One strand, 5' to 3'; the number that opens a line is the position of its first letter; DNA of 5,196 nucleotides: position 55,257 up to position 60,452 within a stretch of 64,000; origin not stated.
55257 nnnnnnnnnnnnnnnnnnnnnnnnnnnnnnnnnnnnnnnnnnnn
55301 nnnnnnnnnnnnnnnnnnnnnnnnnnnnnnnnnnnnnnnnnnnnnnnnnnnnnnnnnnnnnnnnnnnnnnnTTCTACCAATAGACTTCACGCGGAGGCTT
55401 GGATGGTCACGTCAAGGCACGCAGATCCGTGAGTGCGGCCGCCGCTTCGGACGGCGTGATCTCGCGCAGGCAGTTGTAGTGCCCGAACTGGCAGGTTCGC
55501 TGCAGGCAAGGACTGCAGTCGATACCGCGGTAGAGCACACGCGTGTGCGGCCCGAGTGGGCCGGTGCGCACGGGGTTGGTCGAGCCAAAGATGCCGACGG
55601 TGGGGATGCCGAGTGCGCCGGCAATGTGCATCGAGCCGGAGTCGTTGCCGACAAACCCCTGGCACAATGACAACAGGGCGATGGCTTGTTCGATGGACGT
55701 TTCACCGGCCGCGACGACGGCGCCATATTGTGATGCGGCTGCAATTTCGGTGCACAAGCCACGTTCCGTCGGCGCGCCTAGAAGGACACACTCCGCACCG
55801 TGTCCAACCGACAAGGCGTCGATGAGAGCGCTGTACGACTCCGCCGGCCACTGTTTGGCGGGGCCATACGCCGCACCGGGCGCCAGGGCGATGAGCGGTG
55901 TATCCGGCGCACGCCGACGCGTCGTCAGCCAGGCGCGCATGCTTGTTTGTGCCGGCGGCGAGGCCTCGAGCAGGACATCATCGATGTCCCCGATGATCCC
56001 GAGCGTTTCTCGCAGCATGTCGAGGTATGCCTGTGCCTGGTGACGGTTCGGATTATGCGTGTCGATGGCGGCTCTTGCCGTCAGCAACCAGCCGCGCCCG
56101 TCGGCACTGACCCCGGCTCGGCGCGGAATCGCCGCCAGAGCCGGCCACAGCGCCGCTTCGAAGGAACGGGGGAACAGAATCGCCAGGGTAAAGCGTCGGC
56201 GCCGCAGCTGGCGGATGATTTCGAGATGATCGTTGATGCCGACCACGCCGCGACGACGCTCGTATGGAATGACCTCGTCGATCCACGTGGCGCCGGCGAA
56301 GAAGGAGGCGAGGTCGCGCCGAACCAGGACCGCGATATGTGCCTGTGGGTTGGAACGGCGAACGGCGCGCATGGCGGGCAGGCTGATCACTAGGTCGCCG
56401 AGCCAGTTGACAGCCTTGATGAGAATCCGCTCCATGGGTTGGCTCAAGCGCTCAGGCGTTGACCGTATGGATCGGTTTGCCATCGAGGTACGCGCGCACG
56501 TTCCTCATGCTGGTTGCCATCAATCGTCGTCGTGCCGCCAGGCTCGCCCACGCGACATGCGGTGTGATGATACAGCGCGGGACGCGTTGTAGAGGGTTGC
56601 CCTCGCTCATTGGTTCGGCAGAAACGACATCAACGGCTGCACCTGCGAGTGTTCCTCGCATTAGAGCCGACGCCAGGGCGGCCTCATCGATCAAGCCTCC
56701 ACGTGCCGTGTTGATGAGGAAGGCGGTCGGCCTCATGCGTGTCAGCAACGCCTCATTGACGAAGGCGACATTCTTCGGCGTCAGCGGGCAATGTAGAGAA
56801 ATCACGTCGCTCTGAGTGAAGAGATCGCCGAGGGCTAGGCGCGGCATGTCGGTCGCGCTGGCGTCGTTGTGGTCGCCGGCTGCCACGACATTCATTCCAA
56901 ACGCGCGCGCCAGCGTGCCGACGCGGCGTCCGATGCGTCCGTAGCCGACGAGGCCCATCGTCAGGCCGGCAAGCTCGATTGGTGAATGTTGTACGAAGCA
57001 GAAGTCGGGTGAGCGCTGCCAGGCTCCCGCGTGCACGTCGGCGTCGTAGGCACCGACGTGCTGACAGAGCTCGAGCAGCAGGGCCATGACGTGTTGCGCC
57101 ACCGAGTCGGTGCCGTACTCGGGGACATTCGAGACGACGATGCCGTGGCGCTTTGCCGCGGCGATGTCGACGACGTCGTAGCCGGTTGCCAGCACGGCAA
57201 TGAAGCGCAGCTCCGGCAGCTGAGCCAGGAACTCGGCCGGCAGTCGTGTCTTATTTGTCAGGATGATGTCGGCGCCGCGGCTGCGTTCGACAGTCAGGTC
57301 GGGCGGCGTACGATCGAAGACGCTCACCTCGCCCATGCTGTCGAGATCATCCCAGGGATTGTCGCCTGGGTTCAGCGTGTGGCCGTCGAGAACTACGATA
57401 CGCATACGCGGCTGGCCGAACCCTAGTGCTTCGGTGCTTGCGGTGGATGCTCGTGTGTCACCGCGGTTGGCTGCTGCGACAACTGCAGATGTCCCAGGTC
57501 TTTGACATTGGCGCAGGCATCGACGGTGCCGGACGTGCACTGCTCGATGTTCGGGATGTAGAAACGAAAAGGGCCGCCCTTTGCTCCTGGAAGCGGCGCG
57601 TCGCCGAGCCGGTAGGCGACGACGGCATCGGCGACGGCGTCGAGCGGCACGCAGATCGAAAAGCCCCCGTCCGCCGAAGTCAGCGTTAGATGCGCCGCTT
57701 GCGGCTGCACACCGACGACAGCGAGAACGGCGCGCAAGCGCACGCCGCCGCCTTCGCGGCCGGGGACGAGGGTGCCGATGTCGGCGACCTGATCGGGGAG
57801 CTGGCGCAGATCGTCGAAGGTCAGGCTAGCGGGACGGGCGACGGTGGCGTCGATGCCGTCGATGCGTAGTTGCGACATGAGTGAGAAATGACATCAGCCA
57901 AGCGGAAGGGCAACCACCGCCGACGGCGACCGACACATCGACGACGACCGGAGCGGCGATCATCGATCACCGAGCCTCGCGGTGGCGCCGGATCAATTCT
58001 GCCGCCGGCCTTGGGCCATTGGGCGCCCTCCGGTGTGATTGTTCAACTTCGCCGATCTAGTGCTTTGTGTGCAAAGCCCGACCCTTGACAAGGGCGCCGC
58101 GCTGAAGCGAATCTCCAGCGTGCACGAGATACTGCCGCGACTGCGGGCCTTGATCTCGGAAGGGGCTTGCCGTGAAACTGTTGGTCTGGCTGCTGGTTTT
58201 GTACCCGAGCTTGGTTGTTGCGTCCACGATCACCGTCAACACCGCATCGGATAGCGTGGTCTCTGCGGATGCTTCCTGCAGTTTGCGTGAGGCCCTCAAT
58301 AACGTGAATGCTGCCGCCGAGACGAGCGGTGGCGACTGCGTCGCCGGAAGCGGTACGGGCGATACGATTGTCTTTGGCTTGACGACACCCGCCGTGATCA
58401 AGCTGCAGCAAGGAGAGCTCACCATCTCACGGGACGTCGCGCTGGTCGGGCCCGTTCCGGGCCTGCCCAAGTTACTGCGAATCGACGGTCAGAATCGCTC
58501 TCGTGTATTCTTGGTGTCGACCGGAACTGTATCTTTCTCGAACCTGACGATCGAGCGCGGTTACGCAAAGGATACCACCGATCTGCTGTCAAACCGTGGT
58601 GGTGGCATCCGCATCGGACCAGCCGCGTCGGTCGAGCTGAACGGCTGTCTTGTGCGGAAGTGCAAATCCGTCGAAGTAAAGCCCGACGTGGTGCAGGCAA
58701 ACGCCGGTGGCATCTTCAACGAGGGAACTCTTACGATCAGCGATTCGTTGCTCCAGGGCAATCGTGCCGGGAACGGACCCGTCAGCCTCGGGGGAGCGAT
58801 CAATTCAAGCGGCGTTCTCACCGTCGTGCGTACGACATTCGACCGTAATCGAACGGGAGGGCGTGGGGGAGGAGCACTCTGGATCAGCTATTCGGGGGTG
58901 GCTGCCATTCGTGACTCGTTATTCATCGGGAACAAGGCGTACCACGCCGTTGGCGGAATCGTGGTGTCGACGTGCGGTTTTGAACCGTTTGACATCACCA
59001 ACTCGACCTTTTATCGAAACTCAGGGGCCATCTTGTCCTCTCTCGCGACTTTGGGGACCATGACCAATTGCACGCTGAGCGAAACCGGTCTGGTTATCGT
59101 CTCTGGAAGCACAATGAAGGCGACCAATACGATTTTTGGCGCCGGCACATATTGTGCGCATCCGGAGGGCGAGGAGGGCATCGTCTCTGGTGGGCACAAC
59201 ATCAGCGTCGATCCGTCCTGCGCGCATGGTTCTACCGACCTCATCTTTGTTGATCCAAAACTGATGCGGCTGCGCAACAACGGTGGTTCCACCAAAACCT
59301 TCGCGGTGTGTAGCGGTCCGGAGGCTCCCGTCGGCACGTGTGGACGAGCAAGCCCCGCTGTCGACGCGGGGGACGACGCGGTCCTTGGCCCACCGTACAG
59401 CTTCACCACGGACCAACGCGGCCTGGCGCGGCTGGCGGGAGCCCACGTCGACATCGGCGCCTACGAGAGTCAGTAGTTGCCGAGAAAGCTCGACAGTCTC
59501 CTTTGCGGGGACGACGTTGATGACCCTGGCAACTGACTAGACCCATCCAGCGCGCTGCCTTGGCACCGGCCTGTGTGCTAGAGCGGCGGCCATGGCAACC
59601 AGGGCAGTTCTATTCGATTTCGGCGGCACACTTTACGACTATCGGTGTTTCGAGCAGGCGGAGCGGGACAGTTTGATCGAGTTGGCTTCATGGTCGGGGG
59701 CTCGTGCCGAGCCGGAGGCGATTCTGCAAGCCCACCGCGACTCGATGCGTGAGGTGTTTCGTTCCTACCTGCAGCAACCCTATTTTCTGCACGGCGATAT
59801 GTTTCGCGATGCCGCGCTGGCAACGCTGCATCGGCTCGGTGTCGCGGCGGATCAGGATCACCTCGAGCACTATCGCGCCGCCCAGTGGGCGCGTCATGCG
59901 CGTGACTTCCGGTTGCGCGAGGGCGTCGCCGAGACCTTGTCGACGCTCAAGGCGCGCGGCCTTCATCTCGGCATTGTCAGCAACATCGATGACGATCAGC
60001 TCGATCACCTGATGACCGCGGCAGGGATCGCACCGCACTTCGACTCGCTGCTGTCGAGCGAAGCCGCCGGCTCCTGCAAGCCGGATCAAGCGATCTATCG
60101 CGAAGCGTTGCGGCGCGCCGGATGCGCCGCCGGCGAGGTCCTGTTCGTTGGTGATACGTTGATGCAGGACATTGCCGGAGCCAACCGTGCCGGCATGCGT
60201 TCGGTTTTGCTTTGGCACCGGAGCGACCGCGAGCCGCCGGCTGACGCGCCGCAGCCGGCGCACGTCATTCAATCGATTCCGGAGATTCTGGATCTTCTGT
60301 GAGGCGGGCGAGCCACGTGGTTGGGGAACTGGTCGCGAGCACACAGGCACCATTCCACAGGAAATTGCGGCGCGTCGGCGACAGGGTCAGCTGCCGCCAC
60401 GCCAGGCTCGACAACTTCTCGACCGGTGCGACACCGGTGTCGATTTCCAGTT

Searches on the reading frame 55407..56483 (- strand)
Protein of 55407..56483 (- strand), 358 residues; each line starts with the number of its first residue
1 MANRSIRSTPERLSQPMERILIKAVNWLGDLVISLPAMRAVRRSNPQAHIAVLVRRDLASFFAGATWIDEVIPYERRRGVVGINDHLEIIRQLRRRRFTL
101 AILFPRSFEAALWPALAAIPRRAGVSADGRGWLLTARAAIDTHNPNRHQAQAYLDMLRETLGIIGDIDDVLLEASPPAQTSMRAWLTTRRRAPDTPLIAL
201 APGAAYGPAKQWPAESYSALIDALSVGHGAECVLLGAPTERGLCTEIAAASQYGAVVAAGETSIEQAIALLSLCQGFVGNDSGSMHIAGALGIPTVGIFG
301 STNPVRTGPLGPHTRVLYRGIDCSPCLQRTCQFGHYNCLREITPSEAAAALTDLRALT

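Call 43: search_protein_families(library=pfam, max_evalue=0.000001, proteins=[window:55407-56483:-])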
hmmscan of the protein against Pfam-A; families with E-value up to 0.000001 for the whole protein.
window:55407-56483:- (358 aa): 1 family
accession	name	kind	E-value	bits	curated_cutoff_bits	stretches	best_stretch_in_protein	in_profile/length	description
PF01075.23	Glyco_transf_9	-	1.5e-43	149.3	22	1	88-336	3-246/247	Glycosyltransferase family 9 (heptosyltransferase)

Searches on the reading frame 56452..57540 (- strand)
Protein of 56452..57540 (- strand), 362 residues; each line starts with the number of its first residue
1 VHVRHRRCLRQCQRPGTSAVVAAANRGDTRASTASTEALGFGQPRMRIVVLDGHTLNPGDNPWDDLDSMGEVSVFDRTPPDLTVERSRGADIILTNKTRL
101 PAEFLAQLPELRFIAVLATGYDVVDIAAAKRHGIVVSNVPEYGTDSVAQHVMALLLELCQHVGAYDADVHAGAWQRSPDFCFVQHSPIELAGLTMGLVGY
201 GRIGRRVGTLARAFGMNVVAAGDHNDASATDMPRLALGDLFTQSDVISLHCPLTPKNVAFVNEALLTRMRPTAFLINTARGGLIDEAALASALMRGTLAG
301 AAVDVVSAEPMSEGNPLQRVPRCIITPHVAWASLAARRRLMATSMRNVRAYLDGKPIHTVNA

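Call 43: search_protein_families(library=pfam, max_evalue=0.000001, proteins=[window:56452-57540:-])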
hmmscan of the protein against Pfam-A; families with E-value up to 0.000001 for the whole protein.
window:56452-57540:- (362 aa): 2 families
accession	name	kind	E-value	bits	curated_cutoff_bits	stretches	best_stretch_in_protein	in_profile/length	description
PF02826.25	2-Hacid_dh_C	-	1.7e-51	174.6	25.1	1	152-330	1-178/178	D-isomer specific 2-hydroxyacid dehydrogenase, NAD binding domain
PF00389.36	2-Hacid_dh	-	3.9e-27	95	24.6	1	68-360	17-133/134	D-isomer specific 2-hydroxyacid dehydrogenase, catalytic domain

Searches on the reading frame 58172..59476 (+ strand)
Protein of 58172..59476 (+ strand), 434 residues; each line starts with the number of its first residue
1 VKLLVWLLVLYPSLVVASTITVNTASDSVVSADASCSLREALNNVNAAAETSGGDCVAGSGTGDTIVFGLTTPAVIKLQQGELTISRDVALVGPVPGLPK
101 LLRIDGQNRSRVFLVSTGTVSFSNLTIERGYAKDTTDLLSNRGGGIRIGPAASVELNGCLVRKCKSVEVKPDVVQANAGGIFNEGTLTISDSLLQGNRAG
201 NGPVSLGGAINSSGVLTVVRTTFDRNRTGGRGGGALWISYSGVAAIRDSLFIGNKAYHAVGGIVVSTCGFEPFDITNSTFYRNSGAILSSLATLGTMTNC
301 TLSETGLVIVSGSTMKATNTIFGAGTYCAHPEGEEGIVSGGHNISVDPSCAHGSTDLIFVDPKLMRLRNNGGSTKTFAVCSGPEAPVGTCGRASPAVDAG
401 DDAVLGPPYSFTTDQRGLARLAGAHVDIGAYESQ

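Call 43: search_protein_families(library=pfam, max_evalue=0.000001, proteins=[window:58172-59476:+])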
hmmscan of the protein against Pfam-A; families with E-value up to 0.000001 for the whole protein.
window:58172-59476:+ (434 aa): 1 family
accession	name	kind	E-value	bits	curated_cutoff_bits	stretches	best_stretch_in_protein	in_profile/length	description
PF13229.12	Beta_helix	-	3.6e-07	30.4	25.9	0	113-294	4-139/158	Right handed beta helix region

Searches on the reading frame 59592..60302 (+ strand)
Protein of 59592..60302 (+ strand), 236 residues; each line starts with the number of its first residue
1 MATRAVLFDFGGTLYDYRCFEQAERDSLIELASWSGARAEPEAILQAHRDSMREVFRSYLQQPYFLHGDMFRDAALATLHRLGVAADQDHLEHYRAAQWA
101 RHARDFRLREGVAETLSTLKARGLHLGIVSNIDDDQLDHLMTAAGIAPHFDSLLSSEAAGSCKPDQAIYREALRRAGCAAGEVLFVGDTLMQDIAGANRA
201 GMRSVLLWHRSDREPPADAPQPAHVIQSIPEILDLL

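Call 43: search_protein_families(library=pfam, max_evalue=0.000001, proteins=[window:59592-60302:+])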
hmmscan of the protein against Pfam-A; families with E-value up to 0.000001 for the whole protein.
window:59592-60302:+ (236 aa): 3 families
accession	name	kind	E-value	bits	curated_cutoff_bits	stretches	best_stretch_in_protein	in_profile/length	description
PF00702.32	Hydrolase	-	1.8e-25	90.9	26.4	1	4-201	2-191/191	haloacid dehalogenase-like hydrolase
PF13419.12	HAD_2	-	5.9e-24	85.6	23.8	1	6-206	1-177/178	Haloacid dehalogenase-like hydrolase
PF13242.12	Hydrolase_like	-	1.2e-13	51.2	22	1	163-231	4-74/75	HAD-hyrolase-like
